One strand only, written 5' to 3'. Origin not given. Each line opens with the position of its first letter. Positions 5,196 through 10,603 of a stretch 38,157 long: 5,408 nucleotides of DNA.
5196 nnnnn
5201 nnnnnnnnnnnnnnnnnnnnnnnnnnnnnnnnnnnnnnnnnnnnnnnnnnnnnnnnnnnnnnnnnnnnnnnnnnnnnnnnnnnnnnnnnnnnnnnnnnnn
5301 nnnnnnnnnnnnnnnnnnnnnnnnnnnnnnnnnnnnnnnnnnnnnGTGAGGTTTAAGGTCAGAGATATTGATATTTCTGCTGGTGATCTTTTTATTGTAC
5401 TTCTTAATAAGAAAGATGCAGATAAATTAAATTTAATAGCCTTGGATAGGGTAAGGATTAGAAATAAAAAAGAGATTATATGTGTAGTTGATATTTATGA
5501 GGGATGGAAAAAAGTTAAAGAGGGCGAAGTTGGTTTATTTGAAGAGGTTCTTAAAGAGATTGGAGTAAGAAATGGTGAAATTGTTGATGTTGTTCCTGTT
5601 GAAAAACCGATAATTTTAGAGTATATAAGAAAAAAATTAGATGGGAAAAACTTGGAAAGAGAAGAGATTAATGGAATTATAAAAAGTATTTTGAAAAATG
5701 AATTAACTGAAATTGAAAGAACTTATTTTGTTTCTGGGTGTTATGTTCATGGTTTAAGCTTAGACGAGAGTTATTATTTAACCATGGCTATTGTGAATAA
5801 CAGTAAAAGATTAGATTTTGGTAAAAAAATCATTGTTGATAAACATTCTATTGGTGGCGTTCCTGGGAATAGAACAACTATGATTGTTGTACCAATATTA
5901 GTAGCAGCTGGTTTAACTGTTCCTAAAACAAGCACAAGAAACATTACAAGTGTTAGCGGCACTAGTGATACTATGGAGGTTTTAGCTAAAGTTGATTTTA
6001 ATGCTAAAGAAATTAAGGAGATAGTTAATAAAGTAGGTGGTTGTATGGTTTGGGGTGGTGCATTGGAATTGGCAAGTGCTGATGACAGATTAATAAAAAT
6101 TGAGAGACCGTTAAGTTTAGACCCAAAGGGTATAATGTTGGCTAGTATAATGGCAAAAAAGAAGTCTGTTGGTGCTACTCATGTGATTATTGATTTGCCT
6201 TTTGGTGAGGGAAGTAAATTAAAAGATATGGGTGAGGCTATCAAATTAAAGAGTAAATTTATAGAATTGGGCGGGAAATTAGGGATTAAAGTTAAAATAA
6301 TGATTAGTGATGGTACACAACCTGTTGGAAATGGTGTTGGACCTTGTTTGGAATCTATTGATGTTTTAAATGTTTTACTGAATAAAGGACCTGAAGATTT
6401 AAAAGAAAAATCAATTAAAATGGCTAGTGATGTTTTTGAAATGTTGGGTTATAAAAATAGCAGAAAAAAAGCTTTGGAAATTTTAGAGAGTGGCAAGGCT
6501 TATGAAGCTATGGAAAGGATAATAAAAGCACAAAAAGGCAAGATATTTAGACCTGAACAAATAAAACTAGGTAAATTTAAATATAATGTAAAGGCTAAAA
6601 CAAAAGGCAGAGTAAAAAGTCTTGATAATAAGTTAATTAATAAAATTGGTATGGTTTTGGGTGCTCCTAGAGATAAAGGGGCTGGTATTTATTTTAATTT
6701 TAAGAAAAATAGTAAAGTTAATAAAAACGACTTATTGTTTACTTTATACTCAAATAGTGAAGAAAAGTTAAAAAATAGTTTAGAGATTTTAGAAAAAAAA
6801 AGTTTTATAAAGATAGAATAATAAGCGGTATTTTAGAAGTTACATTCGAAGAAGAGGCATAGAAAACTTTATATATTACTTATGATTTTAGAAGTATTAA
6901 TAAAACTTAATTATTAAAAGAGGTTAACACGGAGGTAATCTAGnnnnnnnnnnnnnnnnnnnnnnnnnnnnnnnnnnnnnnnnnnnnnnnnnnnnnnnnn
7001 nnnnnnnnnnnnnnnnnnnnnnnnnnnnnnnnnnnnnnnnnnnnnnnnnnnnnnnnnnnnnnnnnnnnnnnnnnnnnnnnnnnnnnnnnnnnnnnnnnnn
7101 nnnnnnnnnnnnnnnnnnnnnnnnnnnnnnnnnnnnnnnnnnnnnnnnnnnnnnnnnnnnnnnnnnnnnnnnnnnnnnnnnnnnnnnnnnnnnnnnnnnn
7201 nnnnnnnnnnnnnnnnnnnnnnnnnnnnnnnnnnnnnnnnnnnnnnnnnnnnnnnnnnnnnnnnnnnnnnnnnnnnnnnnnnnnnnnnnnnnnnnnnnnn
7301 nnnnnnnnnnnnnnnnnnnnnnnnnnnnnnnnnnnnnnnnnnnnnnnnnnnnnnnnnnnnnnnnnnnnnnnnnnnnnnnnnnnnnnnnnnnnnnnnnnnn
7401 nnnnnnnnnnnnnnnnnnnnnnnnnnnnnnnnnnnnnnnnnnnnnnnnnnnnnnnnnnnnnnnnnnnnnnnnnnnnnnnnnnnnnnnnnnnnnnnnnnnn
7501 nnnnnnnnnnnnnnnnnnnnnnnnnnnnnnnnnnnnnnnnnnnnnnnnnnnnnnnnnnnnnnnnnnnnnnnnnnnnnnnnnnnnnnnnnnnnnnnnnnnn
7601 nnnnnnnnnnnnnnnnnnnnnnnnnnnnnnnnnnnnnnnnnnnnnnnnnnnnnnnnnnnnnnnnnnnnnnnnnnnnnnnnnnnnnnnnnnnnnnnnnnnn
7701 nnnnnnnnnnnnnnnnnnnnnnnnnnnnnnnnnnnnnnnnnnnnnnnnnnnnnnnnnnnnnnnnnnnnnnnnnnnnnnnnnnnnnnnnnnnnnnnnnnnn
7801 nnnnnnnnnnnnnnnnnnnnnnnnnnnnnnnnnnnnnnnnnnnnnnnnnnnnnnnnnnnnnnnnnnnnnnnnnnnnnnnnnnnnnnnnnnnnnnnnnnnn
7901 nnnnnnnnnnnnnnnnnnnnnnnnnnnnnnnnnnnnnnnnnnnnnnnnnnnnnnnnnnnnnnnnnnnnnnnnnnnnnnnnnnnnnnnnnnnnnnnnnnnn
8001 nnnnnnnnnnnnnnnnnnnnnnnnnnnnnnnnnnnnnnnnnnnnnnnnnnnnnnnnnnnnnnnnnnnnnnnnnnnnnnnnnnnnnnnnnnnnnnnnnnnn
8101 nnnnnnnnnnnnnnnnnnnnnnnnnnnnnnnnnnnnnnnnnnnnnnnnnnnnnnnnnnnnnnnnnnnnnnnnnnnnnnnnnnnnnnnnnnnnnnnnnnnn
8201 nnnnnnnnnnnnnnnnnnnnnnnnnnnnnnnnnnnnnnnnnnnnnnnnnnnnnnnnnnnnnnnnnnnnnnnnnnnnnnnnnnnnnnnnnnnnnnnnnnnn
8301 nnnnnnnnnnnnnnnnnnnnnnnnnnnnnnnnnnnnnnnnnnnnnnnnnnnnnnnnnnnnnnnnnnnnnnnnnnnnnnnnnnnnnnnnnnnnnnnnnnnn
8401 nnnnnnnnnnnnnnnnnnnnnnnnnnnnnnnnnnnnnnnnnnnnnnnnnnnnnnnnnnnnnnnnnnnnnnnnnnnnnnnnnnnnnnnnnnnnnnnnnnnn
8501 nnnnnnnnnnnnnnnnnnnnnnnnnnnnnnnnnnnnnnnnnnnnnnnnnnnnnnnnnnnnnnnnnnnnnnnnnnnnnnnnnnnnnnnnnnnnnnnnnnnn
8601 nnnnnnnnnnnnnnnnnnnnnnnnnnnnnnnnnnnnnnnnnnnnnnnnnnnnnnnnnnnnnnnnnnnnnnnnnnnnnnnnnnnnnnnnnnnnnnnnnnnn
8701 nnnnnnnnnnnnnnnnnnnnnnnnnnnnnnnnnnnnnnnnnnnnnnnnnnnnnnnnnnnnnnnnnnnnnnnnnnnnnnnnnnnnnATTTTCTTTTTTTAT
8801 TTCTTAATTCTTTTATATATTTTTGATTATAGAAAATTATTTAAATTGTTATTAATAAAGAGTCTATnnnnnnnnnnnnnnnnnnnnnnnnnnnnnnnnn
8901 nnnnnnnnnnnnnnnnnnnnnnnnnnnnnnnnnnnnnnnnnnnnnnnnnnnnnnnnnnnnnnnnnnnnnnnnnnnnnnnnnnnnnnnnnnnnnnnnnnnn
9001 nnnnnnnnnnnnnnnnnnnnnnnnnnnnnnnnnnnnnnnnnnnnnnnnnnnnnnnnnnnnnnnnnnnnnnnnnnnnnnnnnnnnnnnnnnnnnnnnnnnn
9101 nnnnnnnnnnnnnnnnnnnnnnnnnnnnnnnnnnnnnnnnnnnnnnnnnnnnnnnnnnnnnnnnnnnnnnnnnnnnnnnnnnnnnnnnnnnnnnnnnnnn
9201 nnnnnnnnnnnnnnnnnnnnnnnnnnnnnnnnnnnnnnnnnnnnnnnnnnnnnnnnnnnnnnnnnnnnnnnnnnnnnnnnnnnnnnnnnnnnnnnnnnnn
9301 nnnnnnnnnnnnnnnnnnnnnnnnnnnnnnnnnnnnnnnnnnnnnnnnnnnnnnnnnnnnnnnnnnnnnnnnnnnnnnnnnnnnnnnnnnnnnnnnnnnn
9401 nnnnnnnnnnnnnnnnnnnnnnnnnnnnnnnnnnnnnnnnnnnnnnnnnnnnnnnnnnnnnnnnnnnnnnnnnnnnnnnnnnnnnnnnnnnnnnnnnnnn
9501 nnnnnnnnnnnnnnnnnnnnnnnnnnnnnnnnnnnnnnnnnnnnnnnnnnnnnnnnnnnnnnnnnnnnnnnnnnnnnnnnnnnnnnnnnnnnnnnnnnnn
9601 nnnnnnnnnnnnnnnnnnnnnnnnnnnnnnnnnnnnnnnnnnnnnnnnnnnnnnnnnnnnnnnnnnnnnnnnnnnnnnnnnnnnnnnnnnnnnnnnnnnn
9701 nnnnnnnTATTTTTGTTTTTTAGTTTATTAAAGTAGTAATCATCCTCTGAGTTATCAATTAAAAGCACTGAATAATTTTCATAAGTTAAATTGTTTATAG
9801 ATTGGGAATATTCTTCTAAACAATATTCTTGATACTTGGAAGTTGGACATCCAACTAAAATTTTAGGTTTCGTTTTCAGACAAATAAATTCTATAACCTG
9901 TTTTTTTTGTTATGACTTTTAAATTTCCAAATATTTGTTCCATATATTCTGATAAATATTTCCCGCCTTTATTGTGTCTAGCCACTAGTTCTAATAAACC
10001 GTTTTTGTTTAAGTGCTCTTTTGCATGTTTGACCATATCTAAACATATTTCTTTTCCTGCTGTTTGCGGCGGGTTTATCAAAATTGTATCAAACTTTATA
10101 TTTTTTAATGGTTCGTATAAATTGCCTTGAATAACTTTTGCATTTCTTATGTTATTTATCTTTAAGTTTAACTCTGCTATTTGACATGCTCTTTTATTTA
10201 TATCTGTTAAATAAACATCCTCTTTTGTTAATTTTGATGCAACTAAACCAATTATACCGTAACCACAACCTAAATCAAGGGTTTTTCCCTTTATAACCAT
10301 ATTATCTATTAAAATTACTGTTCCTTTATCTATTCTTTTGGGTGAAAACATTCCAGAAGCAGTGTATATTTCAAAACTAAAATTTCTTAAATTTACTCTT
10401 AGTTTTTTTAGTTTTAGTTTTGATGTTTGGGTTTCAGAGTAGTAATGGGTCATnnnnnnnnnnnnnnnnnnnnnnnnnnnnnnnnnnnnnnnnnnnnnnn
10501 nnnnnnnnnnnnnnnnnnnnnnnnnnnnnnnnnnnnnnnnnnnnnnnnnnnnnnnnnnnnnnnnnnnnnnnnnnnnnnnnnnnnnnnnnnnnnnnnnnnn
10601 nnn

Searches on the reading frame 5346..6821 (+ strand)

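Call 13: search_protein_families(library=pfam, proteins=[window:5346-6821:+])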
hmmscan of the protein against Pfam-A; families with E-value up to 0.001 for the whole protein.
window:5346-6821:+ (491 aa): 3 families
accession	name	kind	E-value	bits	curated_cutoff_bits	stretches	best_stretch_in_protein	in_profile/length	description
PF07831.19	PYNP_C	-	3.6e-12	46.2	27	1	423-485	2-71/75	Pyrimidine nucleoside phosphorylase C-terminal domain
PF02885.22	Glycos_trans_3N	-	1.5e-10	41.1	26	1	92-151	2-61/63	Glycosyl transferase family, helical bundle domain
PF00591.27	Glycos_transf_3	-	5.1e-10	39.8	27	1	161-236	2-80/253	Glycosyl transferase family, a/b domain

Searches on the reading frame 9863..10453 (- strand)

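Call 44: search_protein_families(library=pfam, proteins=[window:9863-10453:-], max_evalue=0.01)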
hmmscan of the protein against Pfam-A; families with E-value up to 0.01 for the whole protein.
window:9863-10453:- (196 aa): 11 families
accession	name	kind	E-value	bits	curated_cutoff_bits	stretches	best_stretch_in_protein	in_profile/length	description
PF05175.20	MTS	-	1.2e-40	139.4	23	1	27-190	2-169/170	Methyltransferase small domain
PF06325.19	PrmA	-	2.6e-11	44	22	1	50-155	156-257/296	Ribosomal protein L11 methyltransferase (PrmA)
PF13847.12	Methyltransf_31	-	6.3e-09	36.1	27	1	57-162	6-102/145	Methyltransferase domain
PF13649.12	Methyltransf_25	-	6e-08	33.7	27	1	59-152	2-97/97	Methyltransferase domain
PF03602.21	Cons_hypoth95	-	7e-07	29.5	24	1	50-157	37-151/182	Conserved hypothetical protein 95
PF10294.15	Methyltransf_16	-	1.7e-06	28.4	21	1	56-107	48-100/174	Lysine methyltransferase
PF08241.18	Methyltransf_11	-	2.2e-06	28.7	21.2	1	59-126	1-66/95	Methyltransferase domain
PF08242.18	Methyltransf_12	-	2.3e-05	25.5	30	1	59-154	1-98/98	Methyltransferase domain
PF05958.17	tRNA_U5-meth_tr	-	6e-05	22.7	23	1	55-109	202-255/357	tRNA (Uracil-5-)-methyltransferase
PF03848.20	TehB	-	0.00067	19.6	20.4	1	46-121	22-92/193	Tellurite resistance protein TehB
PF02475.24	TRM5-TYW2_MTfase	-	0.00099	19.5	28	1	27-134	10-118/164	TRM5/TYW2 methyltransferase domain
